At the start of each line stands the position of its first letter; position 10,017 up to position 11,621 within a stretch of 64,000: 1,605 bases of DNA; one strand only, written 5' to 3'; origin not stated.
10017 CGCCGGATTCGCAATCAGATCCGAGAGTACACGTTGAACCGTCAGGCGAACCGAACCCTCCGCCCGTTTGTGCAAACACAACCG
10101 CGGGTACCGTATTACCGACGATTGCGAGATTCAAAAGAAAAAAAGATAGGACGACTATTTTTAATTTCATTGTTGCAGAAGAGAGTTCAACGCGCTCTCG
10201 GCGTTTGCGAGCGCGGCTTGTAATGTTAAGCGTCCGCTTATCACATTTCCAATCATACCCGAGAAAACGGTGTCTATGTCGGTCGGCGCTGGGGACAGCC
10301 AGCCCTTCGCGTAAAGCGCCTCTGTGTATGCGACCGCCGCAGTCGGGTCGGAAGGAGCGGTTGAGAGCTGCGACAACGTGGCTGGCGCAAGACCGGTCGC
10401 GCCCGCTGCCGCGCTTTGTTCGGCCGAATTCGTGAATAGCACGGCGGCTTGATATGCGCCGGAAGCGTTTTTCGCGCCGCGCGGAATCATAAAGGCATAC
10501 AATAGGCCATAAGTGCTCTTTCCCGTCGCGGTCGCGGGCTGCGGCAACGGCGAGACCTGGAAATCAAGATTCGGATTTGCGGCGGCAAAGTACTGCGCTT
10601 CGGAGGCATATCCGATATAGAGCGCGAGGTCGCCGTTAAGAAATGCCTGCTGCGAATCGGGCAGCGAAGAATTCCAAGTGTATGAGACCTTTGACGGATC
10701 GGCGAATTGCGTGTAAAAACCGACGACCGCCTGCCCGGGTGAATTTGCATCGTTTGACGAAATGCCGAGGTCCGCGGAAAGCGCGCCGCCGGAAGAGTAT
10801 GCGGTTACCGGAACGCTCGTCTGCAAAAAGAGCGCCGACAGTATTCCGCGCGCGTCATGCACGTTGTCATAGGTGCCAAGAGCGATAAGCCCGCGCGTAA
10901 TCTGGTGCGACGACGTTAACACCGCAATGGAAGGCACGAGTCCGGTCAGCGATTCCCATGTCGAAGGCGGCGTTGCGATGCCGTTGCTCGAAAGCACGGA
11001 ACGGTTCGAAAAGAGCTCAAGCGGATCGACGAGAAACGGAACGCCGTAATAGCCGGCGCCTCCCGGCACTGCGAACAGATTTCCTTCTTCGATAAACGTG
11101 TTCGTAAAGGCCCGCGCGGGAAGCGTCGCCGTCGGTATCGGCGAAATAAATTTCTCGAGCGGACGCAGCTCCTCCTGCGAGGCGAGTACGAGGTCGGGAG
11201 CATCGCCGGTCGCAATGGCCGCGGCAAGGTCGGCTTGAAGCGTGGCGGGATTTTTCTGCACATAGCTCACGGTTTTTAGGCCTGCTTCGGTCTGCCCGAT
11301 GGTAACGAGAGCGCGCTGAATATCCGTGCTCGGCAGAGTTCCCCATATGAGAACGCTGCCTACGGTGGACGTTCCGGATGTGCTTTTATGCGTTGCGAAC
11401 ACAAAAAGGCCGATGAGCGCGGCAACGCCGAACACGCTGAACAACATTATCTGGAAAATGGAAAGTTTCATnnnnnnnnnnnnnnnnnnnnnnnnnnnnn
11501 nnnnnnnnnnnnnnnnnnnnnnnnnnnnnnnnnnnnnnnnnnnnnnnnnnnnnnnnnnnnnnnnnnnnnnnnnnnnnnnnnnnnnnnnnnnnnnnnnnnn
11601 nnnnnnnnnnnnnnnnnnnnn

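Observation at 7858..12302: Tightly coupled minus-strand operon: HTH - SAM methyltransferase - solute-binding-like protein - six tandem paralogous two-helix membrane proteins (pilin-like)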

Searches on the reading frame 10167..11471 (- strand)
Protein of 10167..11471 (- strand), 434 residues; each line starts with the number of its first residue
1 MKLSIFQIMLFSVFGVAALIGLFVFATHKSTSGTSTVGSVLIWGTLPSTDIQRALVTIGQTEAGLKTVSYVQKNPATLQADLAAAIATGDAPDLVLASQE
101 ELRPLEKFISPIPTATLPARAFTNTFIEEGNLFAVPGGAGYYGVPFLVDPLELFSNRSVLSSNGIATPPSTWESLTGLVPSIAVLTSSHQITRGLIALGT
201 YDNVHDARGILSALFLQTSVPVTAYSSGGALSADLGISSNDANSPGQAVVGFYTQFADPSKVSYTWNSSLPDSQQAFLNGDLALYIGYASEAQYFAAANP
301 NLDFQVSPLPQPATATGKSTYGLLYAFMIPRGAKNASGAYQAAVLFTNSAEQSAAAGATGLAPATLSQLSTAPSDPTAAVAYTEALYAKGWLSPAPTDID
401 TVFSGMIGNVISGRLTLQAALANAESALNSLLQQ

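Call 3: search_protein_families(library=pfam, proteins=[window:10167-11471:-], max_evalue=0.1)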
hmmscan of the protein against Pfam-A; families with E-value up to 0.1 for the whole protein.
window:10167-11471:- (434 aa): 2 families
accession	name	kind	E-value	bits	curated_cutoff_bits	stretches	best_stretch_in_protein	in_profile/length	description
PF13416.11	SBP_bac_8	-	6.8e-21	75.7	27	1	67-370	13-267/279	Bacterial extracellular solute-binding protein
PF01547.30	SBP_bac_1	-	6.5e-13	49.8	26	1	67-349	25-303/307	Bacterial extracellular solute-binding protein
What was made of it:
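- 10167..11471 (-): Membrane-anchored solute-binding-fold (maltose-binding-protein-like) protein, 434 aa. TM helix about residues 5-28, then a short Ser/Thr linker. Family motif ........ at residues 251-258. Pfam SBP_bac_8/SBP_bac_1 (call 3).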

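Call 4: search_protein_families(library=ncbifam, proteins=[window:10167-11471:-], max_evalue=0.1)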
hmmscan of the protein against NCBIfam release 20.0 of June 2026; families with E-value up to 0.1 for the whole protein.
window:10167-11471:- (434 aa): 1 family
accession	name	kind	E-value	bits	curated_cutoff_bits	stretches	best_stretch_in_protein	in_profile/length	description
TIGR03850.1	bind_CPR_0540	equivalog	0.0023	16.6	299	1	142-349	152-347/437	carbohydrate ABC transporter substrate-binding protein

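Call 14: find_encoding_contigs(protein=window:10167-11471:-, flank=10000, max_places=6)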
Protein window:10167-11471:- (434 aa): 3 contigs read that carry it; 2 places shown.
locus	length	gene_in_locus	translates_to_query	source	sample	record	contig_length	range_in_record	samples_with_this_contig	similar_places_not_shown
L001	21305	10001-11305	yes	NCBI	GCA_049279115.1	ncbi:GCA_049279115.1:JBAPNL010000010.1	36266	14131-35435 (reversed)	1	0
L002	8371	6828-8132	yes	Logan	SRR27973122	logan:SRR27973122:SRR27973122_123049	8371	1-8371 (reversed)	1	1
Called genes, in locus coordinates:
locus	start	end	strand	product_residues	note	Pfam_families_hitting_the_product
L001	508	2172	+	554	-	-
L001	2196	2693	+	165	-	-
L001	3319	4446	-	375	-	PF23459:S1_RRP5 (faint), PF00575:S1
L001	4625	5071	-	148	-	-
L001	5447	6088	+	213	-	PF13483:Lactamase_B_3, PF12706:Lactamase_B_2 (faint)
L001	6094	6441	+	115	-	-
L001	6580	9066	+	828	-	PF00521:DNA_topoisoIV, PF03989:DNA_gyraseA_C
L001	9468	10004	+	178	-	PF13489:Methyltransf_23, PF01135:PCMT (weak), PF01209:Ubie_methyltran, PF13847:Methyltransf_31, PF13649:Methyltransf_25, PF08241:Methyltransf_11, PF08242:Methyltransf_12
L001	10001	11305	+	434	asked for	PF13416:SBP_bac_8, PF01547:SBP_bac_1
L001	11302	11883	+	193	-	PF18895:T4SS_pilin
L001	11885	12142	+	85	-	PF18895:T4SS_pilin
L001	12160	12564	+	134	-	-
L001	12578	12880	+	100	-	PF18895:T4SS_pilin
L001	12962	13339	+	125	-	PF18895:T4SS_pilin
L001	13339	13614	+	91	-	PF18895:T4SS_pilin (weak)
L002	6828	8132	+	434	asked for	PF13416:SBP_bac_8, PF01547:SBP_bac_1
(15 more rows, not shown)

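Call 15: find_homologous_proteins(query=window:10167-11471:-, max_evalue=0.00001)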
Query window:10167-11471:- (434 aa): 672 proteins with E <= 0.00001 among 8000 candidates; the best 120 are listed.
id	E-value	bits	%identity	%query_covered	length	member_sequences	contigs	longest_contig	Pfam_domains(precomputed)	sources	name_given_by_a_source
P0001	1.8e-272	922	100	100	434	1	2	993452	PF13416.12,PF01547.31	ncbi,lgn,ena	ncbi:MAG: extracellular solute-binding protein [Minisyncoccia bacterium]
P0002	7.4e-202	689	75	96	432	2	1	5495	PF01547.31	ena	-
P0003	3.5e-200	684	74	100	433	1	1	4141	PF13416.12,PF01547.31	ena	-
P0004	4.4e-197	673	72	96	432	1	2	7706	PF13416.12,PF01547.31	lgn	-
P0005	6.5e-197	673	70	100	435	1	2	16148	PF13416.12,PF01547.31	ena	-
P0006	1.4e-194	665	74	96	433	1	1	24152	-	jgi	jgi:maltose-binding protein MalE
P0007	3.0e-193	661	71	100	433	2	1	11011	PF13416.12,PF01547.31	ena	-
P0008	8.7e-192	656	71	100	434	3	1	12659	PF13416.12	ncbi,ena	-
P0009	1.2e-191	655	71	100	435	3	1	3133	PF13416.12,PF01547.31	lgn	-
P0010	3.8e-191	654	71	100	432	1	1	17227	-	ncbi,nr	ncbi:extracellular solute-binding protein [Patescibacteria group bacterium]|nr:extracellular solute-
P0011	4.2e-191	654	70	100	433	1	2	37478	PF01547.31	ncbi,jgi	jgi:maltose-binding protein MalE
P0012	3.4e-190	651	71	100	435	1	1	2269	PF13416.12,PF01547.31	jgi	jgi:maltose-binding protein MalE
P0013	4.2e-190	650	70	100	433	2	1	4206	PF13416.12,PF01547.31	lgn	-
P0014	4.2e-190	650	70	100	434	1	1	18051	PF13416.12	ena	-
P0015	4.9e-190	650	70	100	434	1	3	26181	PF13416.12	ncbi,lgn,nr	ncbi:MAG TPA: extracellular solute-binding protein [Candidatus Paceibacterota bacterium]|nr:MAG: hyp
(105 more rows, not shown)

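Call 16: find_related_loci(query=window:10167-11471:-, collection=genome_contigs, flank=10000)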
Query window:10167-11471:- (434 aa) in genome_contigs; peptide patterns used: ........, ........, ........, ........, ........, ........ (x = any residue, [..] = any of these).
224 stretches matched a pattern; 72 encode a relative of the query (tblastn E <= 1e-3); 72 distinct loci.
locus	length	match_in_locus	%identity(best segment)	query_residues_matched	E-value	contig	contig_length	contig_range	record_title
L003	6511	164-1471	72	1-434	0e+0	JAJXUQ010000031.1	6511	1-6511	MAG: bacterium isolate BP5.bin105 NODE_22829_length_6511_cov_2.092419, whole genome shotgun sequence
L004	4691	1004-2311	71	1-434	0e+0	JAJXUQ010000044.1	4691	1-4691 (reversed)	MAG: bacterium isolate BP5.bin105 NODE_37470_length_4691_cov_1.192156, whole genome shotgun sequence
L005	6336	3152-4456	69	1-434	0e+0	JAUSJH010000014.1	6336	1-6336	MAG: bacterium isolate E14_metabat.bin.296 E14_k141_114953, whole genome shotgun sequence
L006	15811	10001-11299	69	1-434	0e+0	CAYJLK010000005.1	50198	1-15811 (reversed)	MAG TPA_asm: uncultured Candidatus Saccharibacteria bacterium isolate ERP124720_co1_118 genome assembly, contig: NODE_97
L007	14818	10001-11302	70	1-434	0e+0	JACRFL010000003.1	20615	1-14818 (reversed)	MAG: Candidatus Kaiserbacteria bacterium isolate NC_groundwater_1724_Pr3_B-0.1um_57_17 SR-2_scaffold_141_317379, whole g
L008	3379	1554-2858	69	1-434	0e+0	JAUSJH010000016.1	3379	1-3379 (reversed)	MAG: bacterium isolate E14_metabat.bin.296 E14_k141_167993, whole genome shotgun sequence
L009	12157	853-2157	68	1-434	0e+0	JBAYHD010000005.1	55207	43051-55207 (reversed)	MAG: Candidatus Paceibacterota bacterium isolate SO_2016_GW1_141 scaffold01169_OW334_2016, whole genome shotgun sequence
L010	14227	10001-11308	68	1-434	0e+0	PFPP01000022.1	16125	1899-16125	MAG: Candidatus Kaiserbacteria bacterium CG_4_10_14_0_2_um_filter_50_16 CG_4_10_14_0.2_scaffold_1584_c, whole genome sho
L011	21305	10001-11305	70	1-434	0e+0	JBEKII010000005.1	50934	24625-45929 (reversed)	MAG: Minisyncoccia bacterium isolate SPRUCE 297 SPRUCE_297_5, whole genome shotgun sequence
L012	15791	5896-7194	69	1-434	0e+0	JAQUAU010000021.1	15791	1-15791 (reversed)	MAG: Candidatus Paceibacterota bacterium isolate STC_91 NODE_8071_length_15791_cov_3.490424_Sandtown_C, whole genome sho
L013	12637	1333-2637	67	1-434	0e+0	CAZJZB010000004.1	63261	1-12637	MAG TPA_asm: uncultured Candidatus Saccharibacteria bacterium isolate SRP178908_co1_146 genome assembly, contig: NODE_22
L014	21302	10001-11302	68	1-433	0e+0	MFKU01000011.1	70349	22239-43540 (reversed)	MAG: Candidatus Kaiserbacteria bacterium RIFCSPHIGHO2_01_FULL_53_31 rifcsphigho2_01_scaffold_3496, whole genome shotgun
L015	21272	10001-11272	70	1-425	0e+0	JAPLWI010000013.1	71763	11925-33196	MAG: Candidatus Kaiserbacteria bacterium isolate LacPavin_0920_WC90_MAG_48_13 LacPavin_0920_WC90_scaffold_295519, whole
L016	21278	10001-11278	68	1-424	0e+0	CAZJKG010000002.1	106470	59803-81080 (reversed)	MAG TPA_asm: uncultured Candidatus Saccharibacteria bacterium isolate SRP178908_co1_344 genome assembly, contig: NODE_73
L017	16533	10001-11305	66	1-434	0e+0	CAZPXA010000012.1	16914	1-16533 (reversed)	MAG TPA_asm: uncultured Candidatus Saccharibacteria bacterium isolate binchicken_co134_412 genome assembly, contig: NODE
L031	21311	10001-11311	65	1-434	0e+0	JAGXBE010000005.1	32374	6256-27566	MAG: Patescibacteria group bacterium isolate REEB93 contig-150_1579, whole genome shotgun sequence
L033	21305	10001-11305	68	1-434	0e+0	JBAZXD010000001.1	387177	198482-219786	MAG: Candidatus Paceibacterota bacterium isolate SO_2017_GW1_48 NODE_180_length_387177_cov_1.739612_OW334_2017, whole ge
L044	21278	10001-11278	63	1-427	2e-177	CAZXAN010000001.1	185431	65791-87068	MAG TPA_asm: uncultured Candidatus Saccharibacteria bacterium isolate ERP113451_co1_173 genome assembly, contig: NODE_24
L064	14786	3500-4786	53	2-432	4e-144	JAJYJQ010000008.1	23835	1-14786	MAG: bacterium isolate DBS2-1.bin164 NODE_3691_length_23835_cov_1.597731, whole genome shotgun sequence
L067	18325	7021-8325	67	1-434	5e-173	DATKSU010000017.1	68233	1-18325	MAG TPA_asm: Candidatus Paceibacterota bacterium isolate SMAG_U14062 k141_261728, whole genome shotgun sequence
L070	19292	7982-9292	46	2-433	1e-114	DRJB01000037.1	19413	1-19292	MAG TPA_asm: Candidatus Kaiserbacteria bacterium isolate HyVt-407 HyVt-407_k95_25928, whole genome shotgun sequence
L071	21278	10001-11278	43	6-432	5e-109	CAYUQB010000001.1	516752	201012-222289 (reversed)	MAG TPA_asm: uncultured Candidatus Saccharibacteria bacterium isolate binchicken_co110_140 genome assembly, contig: NODE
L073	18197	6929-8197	29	10-434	1e-42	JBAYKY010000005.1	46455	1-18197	MAG: Candidatus Paceibacterota bacterium isolate SO_2016_GW1_90 scaffold01476_OW334_2016, whole genome shotgun sequence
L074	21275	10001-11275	26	9-434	2e-32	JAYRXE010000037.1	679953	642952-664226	MAG: Candidatus Paceibacterota bacterium isolate EBPR_ori4bin.24 k141_187775, whole genome shotgun sequence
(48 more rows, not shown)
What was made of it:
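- The source organism is a Minisyncoccia/Kaiserbacteria-like MAG (calls 14-16).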

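Call 39: search_protein_families(library=pfam, proteins=[L074:13043-14083:+, L074:14059-15351:-, L074:15866-17923:+, L074:18020-19081:+, L074:19416-20942:+, L073:9504-10850:+, L073:10847-11803:-, L073:12707-14770:+, L073:14847-15992:+, L073:15952-16737:+], max_evalue=0.001)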
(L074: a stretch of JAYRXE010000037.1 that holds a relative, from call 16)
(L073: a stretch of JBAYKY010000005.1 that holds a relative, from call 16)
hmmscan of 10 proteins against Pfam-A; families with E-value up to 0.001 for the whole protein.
L074:13043-14083:+ (346 aa): 2 families
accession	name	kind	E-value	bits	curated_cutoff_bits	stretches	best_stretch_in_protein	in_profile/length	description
PF14378.12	PAP2_3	-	2.2e-15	57.4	27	1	171-327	32-188/190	PAP2 superfamily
PF01569.27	PAP2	-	5.7e-05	23.3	27.2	1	257-329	47-120/130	PAP2 superfamily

L074:14059-15351:- (430 aa): 3 families
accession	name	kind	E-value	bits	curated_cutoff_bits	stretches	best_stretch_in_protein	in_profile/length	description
PF00589.27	Phage_integrase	-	1.2e-42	146.1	27.1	1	244-414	2-171/172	Phage integrase family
PF02899.23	Phage_int_SAM_1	-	3.9e-14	53.1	22.3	1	143-223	1-83/83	Phage integrase, N-terminal SAM-like domain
PF13495.12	Phage_int_SAM_4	-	4.6e-09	37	27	1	154-217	12-76/85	Phage integrase, N-terminal SAM-like domain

L074:15866-17923:+ (685 aa): 4 families
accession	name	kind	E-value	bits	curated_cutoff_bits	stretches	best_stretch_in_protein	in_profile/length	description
PF01138.27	RNase_PH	-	6.3e-48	162.9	25.5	2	16-145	4-130/130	3' exoribonuclease family, domain 1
PF00575.29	S1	-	1.2e-15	58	22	1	609-681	2-74/74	S1 RNA binding domain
PF00013.35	KH_1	-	0.00013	22.1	21.5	1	546-603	4-65/66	KH domain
PF23459.1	S1_RRP5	-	0.00055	20.9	27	0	610-680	2-72/72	RRP5 S1 domain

L074:18020-19081:+ (353 aa): 0 families

L074:19416-20942:+ (508 aa): 8 families
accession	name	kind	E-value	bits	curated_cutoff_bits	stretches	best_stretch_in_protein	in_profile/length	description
PF01078.27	Mg_chelatase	-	8e-88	293.7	20.3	1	197-398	2-206/207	Magnesium chelatase, subunit ChlI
PF13541.12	ChlI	-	5.3e-39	133.3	27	1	22-147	1-121/121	Subunit ChlI of Mg-chelatase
PF13335.12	Mg_chelatase_C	-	3.1e-25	89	26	1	409-502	6-94/94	Magnesium chelatase, subunit ChlI C-terminal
PF07728.20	AAA_5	-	6.6e-10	39.6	22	1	219-352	1-125/139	AAA domain (dynein-related subfamily)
PF00158.32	Sigma54_activat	-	2.6e-05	24.4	20.2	0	285-345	80-140/168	Sigma-54 interaction domain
PF00493.29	MCM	-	3.9e-05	23.3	23.3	1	291-390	114-203/224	MCM P-loop domain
PF00004.35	AAA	-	5.4e-05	24.1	21.2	1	220-272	1-52/131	ATPase family associated with various cellular activities (AAA)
PF05362.19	Lon_C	-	0.00039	20.5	21.1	1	17-151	40-176/205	Lon protease (S16) C-terminal proteolytic domain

L073:9504-10850:+ (448 aa): 2 families
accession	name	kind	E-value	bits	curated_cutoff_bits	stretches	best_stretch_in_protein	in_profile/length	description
PF02366.24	PMT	-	7.2e-23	81.8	22.7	1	15-248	3-234/245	Dolichyl-phosphate-mannose-protein mannosyltransferase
PF16192.10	PMT_4TMC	-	5.8e-21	75.4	32.4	1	304-447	22-185/202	C-terminal four TMM region of protein-O-mannosyltransferase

L073:10847-11803:- (318 aa): 3 families
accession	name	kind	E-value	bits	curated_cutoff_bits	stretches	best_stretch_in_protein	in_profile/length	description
PF00589.27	Phage_integrase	-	2.8e-46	157.9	27.1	1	129-298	2-170/172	Phage integrase family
PF02899.23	Phage_int_SAM_1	-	1.3e-14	54.7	22.3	1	29-108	2-83/83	Phage integrase, N-terminal SAM-like domain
PF13495.12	Phage_int_SAM_4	-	7e-05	23.6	27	1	27-108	1-82/85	Phage integrase, N-terminal SAM-like domain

L073:12707-14770:+ (687 aa): 4 families
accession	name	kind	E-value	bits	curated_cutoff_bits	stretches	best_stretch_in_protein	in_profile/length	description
PF01138.27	RNase_PH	-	6.9e-49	166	25.5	2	16-145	4-130/130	3' exoribonuclease family, domain 1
PF00575.29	S1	-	4.6e-16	59.4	22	1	607-677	1-71/74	S1 RNA binding domain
PF00013.35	KH_1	-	1.3e-08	34.9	21.5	1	543-602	2-65/66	KH domain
PF03725.20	RNase_PH_C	-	0.00025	21.4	20.8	0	446-515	2-66/67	3' exoribonuclease family, domain 2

L073:14847-15992:+ (381 aa): 0 families

L073:15952-16737:+ (261 aa): 11 families
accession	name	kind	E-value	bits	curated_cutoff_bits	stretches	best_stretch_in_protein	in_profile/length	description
PF08241.18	Methyltransf_11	-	2.4e-22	79.8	21.2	1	61-156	1-95/95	Methyltransferase domain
PF13649.12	Methyltransf_25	-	1.2e-17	64.8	27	1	60-152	1-97/97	Methyltransferase domain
PF13847.12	Methyltransf_31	-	4.4e-17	62.6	27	1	56-157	3-110/145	Methyltransferase domain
PF13489.12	Methyltransf_23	-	6.4e-13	49.2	27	1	41-226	6-161/164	Methyltransferase domain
PF08242.18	Methyltransf_12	-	6.6e-13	49.7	30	1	61-154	1-98/98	Methyltransferase domain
PF01209.24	Ubie_methyltran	-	1.5e-08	34.7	20.1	1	18-155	9-150/233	ubiE/COQ5 methyltransferase family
PF03141.22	Methyltransf_29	-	1.4e-06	27.7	23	1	58-158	119-219/506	Putative S-adenosyl-L-methionine-dependent methyltransferase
PF03848.20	TehB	-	5.5e-05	23.1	20.4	1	45-153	19-129/193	Tellurite resistance protein TehB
PF01728.25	FtsJ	-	7.2e-05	23.2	24.1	1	56-146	21-111/181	FtsJ-like methyltransferase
PF08003.17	Methyltransf_9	-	0.00012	21.6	23.8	1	48-87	107-147/315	Protein of unknown function (DUF1698)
PF13679.12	Methyltransf_32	-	0.00085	19.7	27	0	55-97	24-72/143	Methyltransferase domain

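Call 41: find_related_loci(query=A2, collection=metagenome_contigs, flank=8000)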
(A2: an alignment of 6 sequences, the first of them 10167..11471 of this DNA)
Query A2 (434 aa) in metagenome_contigs; peptide patterns used: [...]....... (x = any residue, [..] = any of these).
159 stretches matched a pattern; 96 encode a relative of the query (tblastn E <= 1e-3); the best 80 are kept; 80 distinct loci.
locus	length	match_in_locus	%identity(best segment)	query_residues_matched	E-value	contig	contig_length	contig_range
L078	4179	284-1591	69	1-434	0e+0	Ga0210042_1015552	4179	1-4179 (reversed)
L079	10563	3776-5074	70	1-434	0e+0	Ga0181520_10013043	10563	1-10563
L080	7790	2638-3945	69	1-434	0e+0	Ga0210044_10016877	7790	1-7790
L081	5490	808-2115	69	1-434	0e+0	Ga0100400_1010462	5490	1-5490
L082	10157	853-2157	68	1-434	0e+0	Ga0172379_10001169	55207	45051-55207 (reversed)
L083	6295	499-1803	69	1-434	0e+0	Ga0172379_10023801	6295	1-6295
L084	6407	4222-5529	68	1-434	0e+0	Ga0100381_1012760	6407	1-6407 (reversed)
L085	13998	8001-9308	68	1-434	0e+0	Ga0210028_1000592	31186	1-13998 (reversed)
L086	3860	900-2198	70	1-434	0e+0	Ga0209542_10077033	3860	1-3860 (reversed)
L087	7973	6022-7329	68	1-434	0e+0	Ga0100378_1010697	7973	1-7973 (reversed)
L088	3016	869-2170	68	1-433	0e+0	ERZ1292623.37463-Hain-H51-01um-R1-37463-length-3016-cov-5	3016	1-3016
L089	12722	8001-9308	68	1-434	0e+0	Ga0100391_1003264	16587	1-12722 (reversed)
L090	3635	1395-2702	68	1-434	0e+0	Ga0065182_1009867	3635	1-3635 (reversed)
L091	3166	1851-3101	72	1-417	0e+0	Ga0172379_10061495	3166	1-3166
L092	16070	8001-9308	70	1-434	0e+0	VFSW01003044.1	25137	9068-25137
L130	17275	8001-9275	64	2-425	3e-173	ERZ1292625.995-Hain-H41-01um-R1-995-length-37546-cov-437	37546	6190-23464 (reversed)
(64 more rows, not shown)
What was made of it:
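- Tried and rejected: The metagenome scan returned mostly close relatives and added little depth (call 41).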

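Call 44: search_solved_structures(query=A3, max_evalue=0.001)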
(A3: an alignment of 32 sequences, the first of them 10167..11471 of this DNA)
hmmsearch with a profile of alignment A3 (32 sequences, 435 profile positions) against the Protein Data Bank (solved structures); distinct sequences matched with E-value up to 0.001: 23.
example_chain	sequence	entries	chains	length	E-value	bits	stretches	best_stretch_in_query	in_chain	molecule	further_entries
4r9f_A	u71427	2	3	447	7.9e-10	41.4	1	83-182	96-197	MBP1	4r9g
4qrz_A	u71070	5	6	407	1.1e-07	34.3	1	68-179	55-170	ABC-TYPE SUGAR TRANSPORTER | ABC transporter, substrate binding protein (Sugar)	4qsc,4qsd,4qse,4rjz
5ci5_A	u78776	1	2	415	2.1e-07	33.3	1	142-430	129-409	Extracellular solute-binding protein family 1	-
1elj_A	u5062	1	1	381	3e-07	32.9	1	39-176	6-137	MALTODEXTRIN-BINDING PROTEIN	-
8art_A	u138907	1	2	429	5.4e-06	28.7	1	16-177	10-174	Putative secreted maltose-binding protein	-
7c0r_A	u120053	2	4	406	8.6e-06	28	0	45-176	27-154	Sugar ABC transporter, periplasmic sugar-binding protein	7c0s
7c16_A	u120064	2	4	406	2e-05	26.8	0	45-176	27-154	Sugar ABC transporter, periplasmic sugar-binding protein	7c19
7c0y_A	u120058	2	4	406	2.1e-05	26.8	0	45-176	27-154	Sugar ABC transporter, periplasmic sugar-binding protein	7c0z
7c0f_A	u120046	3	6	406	2.3e-05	26.6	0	45-176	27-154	Sugar ABC transporter, periplasmic sugar-binding protein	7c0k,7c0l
7c0x_A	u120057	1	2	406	2.4e-05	26.6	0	45-176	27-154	Sugar ABC transporter, periplasmic sugar-binding protein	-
7c0v_A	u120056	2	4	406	2.5e-05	26.5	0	45-176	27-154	Sugar ABC transporter, periplasmic sugar-binding protein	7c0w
7c0o_A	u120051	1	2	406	2.7e-05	26.4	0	45-176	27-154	Sugar ABC transporter, periplasmic sugar-binding protein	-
7c0u_A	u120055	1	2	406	2.8e-05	26.3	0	45-176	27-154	Sugar ABC transporter, periplasmic sugar-binding protein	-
7c14_A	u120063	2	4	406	2.9e-05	26.3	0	45-176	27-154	Sugar ABC transporter, periplasmic sugar-binding protein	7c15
7c0t_A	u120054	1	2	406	4.1e-05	25.8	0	45-176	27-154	Sugar ABC transporter, periplasmic sugar-binding protein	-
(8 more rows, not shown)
